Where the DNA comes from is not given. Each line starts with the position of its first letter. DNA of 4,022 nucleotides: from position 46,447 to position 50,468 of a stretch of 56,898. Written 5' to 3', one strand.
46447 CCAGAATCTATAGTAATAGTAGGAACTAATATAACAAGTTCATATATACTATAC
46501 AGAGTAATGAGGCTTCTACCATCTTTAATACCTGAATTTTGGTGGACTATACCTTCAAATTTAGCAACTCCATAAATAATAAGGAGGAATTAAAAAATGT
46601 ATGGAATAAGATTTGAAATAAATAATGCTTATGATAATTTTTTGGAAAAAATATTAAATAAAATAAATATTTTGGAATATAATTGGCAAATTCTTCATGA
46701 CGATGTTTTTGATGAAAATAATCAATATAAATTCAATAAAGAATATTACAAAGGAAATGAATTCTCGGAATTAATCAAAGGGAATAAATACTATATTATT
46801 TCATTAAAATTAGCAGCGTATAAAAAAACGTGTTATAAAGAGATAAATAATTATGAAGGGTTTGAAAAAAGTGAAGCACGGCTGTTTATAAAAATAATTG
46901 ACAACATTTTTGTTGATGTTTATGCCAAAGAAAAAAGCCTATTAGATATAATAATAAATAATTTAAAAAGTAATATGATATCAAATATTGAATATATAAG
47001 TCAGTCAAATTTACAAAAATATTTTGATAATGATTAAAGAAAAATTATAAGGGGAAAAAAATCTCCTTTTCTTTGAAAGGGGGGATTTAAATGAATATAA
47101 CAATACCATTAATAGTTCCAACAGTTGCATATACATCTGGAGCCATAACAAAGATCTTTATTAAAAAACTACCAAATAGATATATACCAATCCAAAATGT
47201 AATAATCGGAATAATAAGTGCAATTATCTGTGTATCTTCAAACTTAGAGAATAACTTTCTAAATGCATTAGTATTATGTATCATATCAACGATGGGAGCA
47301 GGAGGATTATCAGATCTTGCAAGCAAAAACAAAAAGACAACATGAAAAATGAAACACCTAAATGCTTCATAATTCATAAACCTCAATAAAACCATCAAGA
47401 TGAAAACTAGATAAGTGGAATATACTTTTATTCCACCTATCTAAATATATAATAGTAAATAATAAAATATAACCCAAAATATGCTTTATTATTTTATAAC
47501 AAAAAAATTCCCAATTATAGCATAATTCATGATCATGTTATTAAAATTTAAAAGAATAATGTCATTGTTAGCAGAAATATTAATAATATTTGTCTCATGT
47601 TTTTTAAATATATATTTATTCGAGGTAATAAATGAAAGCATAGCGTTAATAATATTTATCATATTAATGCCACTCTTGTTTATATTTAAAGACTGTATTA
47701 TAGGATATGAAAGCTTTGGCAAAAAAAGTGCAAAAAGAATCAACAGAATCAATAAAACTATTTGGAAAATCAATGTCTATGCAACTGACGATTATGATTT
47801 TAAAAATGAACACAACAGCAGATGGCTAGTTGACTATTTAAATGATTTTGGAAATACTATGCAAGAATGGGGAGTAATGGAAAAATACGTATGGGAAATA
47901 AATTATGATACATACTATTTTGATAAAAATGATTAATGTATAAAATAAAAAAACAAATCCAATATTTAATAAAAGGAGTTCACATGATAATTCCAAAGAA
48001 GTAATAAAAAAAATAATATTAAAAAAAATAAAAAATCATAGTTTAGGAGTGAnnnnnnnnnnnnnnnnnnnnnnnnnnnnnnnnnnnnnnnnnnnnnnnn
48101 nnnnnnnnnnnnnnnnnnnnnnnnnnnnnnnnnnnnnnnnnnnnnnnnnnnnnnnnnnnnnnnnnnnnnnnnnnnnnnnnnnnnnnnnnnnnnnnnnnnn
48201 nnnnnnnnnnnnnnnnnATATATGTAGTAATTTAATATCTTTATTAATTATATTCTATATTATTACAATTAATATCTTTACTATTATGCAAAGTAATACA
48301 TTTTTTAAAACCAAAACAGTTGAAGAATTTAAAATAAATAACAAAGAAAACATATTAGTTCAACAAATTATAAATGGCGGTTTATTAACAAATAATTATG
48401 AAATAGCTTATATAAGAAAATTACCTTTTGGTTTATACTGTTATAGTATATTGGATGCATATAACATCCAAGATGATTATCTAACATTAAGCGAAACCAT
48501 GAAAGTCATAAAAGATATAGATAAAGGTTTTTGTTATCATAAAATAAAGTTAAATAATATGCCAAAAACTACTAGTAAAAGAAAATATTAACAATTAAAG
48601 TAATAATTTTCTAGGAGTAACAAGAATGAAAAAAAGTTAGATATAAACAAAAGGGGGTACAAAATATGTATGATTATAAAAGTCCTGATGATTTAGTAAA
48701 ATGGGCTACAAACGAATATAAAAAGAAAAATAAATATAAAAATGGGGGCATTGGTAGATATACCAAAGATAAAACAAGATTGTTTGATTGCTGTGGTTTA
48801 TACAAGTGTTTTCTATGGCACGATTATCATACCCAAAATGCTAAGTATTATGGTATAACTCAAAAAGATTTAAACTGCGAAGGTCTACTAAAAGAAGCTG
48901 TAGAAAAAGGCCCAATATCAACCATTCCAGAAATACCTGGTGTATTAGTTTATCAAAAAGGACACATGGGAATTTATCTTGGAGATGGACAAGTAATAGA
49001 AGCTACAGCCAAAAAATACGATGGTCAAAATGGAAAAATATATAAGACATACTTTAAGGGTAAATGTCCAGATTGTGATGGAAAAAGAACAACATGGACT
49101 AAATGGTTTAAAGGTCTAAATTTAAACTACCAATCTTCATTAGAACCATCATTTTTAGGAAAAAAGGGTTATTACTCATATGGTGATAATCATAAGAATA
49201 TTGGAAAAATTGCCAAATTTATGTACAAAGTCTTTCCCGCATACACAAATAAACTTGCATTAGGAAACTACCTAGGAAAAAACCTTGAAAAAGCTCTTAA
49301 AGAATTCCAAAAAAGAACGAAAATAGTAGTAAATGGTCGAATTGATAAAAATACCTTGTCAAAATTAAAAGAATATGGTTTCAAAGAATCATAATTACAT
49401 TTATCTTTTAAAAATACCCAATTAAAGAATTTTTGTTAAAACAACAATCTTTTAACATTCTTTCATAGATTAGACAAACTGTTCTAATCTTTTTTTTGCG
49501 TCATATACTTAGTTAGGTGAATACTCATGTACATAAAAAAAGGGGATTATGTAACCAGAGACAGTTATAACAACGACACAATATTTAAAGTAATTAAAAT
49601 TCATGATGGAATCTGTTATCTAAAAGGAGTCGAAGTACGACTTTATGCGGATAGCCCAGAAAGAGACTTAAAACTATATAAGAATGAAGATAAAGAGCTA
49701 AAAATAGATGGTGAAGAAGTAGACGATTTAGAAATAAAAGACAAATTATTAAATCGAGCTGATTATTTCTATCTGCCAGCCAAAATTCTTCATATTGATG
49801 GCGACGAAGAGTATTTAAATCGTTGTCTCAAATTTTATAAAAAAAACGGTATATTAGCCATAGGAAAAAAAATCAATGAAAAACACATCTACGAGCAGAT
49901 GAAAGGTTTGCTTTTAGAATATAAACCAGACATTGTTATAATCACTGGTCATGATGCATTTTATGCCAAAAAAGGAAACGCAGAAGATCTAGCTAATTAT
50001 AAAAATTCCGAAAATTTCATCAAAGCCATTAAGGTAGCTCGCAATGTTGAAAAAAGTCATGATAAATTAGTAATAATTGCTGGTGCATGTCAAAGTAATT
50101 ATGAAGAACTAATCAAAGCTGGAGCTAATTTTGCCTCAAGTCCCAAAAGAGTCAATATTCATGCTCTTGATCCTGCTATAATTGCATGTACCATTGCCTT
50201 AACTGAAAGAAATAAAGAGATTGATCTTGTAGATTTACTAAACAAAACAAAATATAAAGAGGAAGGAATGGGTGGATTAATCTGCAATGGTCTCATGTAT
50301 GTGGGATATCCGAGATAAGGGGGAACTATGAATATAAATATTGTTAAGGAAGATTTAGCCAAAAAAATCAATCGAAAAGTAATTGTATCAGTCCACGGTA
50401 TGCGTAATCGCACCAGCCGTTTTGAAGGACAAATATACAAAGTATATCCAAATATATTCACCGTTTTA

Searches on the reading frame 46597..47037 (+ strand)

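Call 40: search_protein_families(library=pfam, proteins=[window:46597-47037:+], max_evalue=0.00001)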
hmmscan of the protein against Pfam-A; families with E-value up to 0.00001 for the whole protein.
window:46597-47037:+ (146 aa): 1 family
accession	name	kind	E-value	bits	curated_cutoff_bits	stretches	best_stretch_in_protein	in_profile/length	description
PF10903.13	DUF2691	-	1.4e-23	84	25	1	2-138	2-145/152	Protein of unknown function (DUF2691)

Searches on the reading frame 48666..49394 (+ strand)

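Call 40: search_protein_families(library=pfam, proteins=[window:48666-49394:+], max_evalue=0.00001)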
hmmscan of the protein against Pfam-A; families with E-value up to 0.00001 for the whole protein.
window:48666-49394:+ (242 aa): 1 family
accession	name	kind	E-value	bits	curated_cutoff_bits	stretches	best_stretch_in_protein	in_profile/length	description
PF01471.23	PG_binding_1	-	5.2e-06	27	23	0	202-234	25-57/57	Putative peptidoglycan binding domain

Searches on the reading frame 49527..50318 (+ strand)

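Call 40: search_protein_families(library=pfam, proteins=[window:49527-50318:+], max_evalue=0.00001)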
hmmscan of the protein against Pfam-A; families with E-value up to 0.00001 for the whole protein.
window:49527-50318:+ (263 aa): 1 family
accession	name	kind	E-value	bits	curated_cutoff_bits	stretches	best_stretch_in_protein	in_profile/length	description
PF05582.17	Peptidase_U57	-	5.4e-88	295.4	25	1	4-262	1-280/280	YabG peptidase U57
